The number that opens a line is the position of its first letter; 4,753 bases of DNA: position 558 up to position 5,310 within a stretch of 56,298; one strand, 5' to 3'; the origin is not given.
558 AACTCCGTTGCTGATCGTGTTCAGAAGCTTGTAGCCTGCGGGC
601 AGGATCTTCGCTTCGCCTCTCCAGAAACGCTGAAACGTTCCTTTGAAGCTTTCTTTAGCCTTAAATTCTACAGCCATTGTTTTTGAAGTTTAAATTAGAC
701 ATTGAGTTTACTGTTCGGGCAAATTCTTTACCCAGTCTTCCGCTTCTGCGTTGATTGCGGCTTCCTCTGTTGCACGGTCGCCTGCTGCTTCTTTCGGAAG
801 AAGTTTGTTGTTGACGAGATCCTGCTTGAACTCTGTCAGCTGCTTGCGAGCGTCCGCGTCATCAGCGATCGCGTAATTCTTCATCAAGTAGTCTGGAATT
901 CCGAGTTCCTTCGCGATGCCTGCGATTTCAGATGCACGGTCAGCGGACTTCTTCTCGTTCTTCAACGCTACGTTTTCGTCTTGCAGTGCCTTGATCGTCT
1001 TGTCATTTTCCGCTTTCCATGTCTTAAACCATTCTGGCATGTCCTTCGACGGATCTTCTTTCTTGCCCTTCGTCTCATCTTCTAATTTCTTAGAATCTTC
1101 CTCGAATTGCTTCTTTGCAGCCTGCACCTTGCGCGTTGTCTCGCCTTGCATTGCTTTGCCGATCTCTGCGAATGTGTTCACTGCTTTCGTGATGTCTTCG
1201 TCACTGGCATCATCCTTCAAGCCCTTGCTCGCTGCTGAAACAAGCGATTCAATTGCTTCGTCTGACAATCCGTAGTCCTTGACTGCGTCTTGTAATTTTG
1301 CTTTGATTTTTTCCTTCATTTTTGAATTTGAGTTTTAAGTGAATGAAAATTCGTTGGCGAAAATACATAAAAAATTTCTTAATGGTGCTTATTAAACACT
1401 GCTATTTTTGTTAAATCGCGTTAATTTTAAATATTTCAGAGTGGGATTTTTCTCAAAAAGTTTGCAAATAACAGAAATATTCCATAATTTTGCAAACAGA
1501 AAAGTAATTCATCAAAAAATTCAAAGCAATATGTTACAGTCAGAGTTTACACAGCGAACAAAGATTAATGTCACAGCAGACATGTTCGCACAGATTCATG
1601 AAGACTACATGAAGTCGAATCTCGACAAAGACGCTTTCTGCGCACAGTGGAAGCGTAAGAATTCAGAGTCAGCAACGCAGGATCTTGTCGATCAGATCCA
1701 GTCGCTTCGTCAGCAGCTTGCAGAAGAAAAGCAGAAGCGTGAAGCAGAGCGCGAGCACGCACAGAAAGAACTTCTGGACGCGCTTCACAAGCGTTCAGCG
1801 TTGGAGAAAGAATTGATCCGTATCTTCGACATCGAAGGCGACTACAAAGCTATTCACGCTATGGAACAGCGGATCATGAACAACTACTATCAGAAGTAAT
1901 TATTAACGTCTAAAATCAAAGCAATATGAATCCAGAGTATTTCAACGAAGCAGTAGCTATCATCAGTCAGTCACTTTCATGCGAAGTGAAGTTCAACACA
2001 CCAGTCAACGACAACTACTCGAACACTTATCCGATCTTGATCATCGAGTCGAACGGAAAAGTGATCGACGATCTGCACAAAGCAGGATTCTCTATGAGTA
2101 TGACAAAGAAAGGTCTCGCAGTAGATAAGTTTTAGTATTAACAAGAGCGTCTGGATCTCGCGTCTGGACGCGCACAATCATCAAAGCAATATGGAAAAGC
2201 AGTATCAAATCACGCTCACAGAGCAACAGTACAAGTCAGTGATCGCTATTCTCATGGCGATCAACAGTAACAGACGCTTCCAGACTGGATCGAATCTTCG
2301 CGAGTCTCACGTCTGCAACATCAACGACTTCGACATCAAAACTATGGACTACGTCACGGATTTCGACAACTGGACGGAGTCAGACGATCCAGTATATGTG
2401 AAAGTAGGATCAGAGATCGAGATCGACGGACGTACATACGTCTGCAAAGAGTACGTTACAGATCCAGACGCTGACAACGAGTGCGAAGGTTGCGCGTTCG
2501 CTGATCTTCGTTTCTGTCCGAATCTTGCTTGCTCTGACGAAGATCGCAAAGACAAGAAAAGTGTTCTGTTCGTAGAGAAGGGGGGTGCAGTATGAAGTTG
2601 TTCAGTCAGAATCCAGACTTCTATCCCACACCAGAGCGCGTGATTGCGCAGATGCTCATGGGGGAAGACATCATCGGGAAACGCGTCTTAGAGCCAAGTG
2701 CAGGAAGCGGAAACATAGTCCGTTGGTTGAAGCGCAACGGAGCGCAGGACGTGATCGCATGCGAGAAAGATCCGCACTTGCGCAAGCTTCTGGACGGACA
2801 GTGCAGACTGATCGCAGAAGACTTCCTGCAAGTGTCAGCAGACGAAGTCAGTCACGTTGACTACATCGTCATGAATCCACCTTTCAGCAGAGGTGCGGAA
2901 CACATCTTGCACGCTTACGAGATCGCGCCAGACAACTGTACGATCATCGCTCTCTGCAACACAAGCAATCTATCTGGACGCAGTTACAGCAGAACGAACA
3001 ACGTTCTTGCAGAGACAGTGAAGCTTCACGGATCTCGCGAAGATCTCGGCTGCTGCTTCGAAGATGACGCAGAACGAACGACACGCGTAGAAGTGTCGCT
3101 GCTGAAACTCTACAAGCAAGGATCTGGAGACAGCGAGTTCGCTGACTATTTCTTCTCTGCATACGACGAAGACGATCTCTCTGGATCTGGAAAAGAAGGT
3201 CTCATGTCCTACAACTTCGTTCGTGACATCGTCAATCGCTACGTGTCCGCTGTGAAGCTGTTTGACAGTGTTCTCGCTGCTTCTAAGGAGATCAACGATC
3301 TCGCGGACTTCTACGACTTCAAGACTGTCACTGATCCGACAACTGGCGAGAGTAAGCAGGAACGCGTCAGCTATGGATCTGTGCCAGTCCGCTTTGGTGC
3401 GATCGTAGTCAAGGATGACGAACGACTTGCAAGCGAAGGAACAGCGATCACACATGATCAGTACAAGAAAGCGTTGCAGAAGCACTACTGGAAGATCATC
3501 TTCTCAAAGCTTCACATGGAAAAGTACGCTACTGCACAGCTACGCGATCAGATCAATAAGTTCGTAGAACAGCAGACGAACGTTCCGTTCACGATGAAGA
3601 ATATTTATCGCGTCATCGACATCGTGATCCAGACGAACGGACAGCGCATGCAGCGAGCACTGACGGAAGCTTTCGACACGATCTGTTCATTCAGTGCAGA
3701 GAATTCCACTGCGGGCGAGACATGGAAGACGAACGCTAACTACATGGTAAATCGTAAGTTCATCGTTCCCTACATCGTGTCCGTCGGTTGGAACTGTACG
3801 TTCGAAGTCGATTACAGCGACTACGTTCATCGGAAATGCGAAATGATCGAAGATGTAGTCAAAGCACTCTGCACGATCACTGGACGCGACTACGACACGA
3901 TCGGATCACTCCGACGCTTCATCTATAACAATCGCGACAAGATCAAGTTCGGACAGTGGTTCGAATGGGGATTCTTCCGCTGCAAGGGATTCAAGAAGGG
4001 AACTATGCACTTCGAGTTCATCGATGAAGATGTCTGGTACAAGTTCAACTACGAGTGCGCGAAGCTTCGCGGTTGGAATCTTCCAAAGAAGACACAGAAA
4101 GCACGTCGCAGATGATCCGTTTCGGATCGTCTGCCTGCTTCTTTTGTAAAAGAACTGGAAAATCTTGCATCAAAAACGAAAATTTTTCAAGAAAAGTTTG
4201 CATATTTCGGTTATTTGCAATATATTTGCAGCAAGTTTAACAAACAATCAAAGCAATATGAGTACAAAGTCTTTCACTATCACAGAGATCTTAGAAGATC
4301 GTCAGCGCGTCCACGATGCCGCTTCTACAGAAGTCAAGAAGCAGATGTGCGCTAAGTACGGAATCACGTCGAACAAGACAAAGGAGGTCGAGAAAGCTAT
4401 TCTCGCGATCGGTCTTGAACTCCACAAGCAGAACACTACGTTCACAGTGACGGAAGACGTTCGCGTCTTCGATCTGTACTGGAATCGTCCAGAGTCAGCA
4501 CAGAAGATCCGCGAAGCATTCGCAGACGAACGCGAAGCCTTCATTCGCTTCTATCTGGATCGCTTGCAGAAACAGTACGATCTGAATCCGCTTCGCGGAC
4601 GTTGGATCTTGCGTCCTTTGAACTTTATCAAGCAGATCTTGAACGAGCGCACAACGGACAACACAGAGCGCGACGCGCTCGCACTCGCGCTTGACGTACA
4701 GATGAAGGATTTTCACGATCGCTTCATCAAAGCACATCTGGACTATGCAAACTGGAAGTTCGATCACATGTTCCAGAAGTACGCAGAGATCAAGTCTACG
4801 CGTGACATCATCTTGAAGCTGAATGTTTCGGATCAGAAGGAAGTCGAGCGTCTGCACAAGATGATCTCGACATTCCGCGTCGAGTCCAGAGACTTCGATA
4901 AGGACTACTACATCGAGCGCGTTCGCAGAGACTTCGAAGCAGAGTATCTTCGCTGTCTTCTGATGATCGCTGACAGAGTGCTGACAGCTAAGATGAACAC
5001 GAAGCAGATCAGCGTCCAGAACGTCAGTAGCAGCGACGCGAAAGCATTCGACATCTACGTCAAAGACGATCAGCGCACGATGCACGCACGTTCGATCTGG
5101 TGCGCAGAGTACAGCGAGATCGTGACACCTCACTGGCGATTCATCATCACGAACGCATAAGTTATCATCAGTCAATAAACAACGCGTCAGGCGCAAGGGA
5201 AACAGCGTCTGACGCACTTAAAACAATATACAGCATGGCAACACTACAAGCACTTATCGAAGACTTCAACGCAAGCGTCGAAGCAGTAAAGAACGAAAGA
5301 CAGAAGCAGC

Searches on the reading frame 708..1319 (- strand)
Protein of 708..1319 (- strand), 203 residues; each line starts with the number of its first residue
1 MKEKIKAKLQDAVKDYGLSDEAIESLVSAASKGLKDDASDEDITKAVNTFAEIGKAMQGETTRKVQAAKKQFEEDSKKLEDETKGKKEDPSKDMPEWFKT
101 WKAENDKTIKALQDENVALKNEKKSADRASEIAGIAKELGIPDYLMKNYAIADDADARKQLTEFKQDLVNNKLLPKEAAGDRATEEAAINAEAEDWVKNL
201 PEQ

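Call 63: search_protein_families(library=phrogs, proteins=[window:708-1319:-], max_evalue=0.00001)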
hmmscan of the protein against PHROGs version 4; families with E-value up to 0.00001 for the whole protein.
window:708-1319:- (203 aa): 1 family
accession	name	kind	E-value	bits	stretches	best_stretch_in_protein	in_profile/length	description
phrog_5824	-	unknown function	2.9e-16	60.9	1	1-195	1-214/228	-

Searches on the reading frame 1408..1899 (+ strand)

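Call 63: search_protein_families(library=phrogs, proteins=[window:1408-1899:+], max_evalue=0.00001)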
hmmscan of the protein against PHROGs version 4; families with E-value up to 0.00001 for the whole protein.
window:1408-1899:+ (163 aa): 1 family
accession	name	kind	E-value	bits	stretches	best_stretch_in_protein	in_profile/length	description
phrog_15742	-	unknown function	2.6e-11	44.7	1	42-130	1-87/121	-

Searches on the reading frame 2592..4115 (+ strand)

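Call 3: search_protein_families(library=pfam, proteins=[window:2592-4115:+], max_evalue=0.01)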
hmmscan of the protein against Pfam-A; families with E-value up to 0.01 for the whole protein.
window:2592-4115:+ (507 aa): 1 family
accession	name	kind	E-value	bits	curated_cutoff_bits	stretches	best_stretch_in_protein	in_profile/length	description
PF13708.11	DUF4942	-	2e-27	96.5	25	1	293-494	2-189/190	Domain of unknown function (DUF4942)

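Call 4: search_protein_families(library=phrogs, proteins=[window:2592-4115:+], max_evalue=0.001)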
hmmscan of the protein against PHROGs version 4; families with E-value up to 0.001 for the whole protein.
window:2592-4115:+ (507 aa): 12 families
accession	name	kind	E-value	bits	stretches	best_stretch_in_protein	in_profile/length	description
phrog_32703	-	unknown function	4.2e-174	580.7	1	1-502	2-478/480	-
phrog_6263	-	other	7.6e-24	85.2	2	9-122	393-507/548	DNA methyltransferase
phrog_11358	-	unknown function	2.7e-21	75.3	1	9-122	1847-1961/3431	-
phrog_799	-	other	4.8e-21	76.5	1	8-129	212-323/458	DNA methyltransferase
phrog_9133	-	unknown function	1.8e-18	66.8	1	5-144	731-878/1259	-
phrog_31814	-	other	3.6e-16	60.2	1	7-95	8-94/95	DNA methyltransferase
phrog_15406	-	other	1e-15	57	1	9-111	1250-1354/2789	DNA methyltransferase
phrog_18947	-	unknown function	3e-12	45.6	1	7-176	566-737/1537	-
phrog_9793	-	unknown function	1.5e-11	44.3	1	6-120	601-715/772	-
phrog_10691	-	unknown function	7.8e-07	26.8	1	9-102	2358-2451/3925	-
phrog_3820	-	other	3.7e-05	23.9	1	13-100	53-140/255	DNA methyltransferase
phrog_5143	-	unknown function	0.00015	19.9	1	9-104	1801-1896/2204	-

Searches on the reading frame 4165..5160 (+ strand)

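Call 3: search_protein_families(library=pfam, proteins=[window:4165-5160:+], max_evalue=0.01)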
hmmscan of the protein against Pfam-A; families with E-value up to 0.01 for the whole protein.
window:4165-5160:+ (331 aa): 1 family
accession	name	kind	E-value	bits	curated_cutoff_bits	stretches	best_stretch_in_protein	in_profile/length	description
PF02057.21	Glyco_hydro_59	-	0.0073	16.1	27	0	95-316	86-280/294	Glycosyl hydrolase family 59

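Call 4: search_protein_families(library=phrogs, proteins=[window:4165-5160:+], max_evalue=0.001)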
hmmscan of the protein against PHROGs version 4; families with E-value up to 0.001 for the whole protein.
window:4165-5160:+ (331 aa): 0 families
